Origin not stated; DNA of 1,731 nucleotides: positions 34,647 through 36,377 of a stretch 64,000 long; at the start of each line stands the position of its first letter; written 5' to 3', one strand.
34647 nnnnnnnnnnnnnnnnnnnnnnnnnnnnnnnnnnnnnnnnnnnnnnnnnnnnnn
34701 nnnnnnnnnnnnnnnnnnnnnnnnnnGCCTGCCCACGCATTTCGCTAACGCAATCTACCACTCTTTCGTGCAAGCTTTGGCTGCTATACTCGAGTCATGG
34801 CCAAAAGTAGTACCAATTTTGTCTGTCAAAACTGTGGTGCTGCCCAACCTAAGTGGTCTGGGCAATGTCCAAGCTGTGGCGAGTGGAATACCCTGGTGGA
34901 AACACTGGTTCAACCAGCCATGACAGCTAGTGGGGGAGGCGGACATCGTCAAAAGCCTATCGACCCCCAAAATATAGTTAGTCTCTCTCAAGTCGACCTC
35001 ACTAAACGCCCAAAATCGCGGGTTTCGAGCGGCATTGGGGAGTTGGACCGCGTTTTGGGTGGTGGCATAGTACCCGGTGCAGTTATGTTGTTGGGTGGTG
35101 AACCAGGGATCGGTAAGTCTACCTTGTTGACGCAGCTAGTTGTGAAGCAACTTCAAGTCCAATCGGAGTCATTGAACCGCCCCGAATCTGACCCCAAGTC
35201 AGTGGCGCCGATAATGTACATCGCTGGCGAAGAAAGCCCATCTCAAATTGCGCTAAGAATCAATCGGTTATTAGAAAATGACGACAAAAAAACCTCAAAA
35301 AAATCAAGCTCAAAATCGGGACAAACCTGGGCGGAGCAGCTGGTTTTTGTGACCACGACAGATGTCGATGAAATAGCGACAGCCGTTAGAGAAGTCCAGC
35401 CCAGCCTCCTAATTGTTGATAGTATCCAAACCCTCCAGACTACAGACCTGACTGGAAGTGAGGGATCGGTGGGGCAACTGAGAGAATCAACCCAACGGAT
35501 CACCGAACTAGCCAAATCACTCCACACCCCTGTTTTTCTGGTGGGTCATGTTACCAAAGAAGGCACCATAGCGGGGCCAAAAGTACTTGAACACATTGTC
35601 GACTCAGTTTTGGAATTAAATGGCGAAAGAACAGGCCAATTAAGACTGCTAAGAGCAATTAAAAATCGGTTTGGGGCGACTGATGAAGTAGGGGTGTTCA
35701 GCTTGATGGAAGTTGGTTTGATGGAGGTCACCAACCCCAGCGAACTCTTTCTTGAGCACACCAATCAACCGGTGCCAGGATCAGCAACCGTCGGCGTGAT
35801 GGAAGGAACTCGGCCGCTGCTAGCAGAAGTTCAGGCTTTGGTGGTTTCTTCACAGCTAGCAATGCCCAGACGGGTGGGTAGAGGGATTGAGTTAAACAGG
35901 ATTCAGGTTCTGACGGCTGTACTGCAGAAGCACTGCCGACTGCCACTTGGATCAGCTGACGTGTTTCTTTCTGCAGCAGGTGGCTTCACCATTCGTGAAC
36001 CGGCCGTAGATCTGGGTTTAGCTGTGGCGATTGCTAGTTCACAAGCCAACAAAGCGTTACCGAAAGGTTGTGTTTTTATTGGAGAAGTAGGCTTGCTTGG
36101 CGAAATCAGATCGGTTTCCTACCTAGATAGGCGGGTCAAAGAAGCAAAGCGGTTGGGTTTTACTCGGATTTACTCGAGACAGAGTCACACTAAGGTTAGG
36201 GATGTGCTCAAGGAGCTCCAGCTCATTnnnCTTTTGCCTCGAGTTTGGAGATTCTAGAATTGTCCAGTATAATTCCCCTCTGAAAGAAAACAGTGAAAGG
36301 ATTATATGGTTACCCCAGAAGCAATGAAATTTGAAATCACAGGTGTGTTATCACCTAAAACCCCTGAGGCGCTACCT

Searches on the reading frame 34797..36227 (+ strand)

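Call 15: search_protein_families(library=pfam, proteins=[window:34797-36227:+], max_evalue=0.01)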
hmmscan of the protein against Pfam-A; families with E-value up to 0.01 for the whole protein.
window:34797-36227:+ (477 aa): 11 families
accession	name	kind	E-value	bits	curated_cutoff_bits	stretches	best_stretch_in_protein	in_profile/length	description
PF13481.12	AAA_25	-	5e-16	59.4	27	1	82-256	21-194/195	AAA domain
PF06745.19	ATPase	-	1.5e-14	54.4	26.6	1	76-288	1-200/231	KaiC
PF18073.7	Zn_ribbon_LapB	-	3.3e-12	46.3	25.7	1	8-35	1-28/28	Rubredoxin metal binding domain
PF03796.21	DnaB_C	-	6.3e-08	32.8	27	1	76-251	2-177/255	DnaB-like helicase C terminal domain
PF13401.12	AAA_22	-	5.9e-07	30.3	27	1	96-250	7-122/130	AAA domain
PF13541.12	ChlI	-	1.8e-06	28.3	27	1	370-458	28-115/121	Subunit ChlI of Mg-chelatase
PF08423.17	Rad51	-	8.7e-05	22.3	22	1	75-237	7-153/244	Rad51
PF00004.35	AAA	-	0.00024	22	21.2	1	97-231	1-91/131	ATPase family associated with various cellular activities (AAA)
PF05729.18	NACHT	-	0.002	18.4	26.7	0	96-117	2-23/167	NACHT domain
PF05621.17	TniB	-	0.0083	16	22.4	0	97-251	38-162/189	Bacterial TniB protein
PF13191.12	AAA_16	-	0.0095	16.9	32.6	0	95-119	25-48/167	AAA ATPase domain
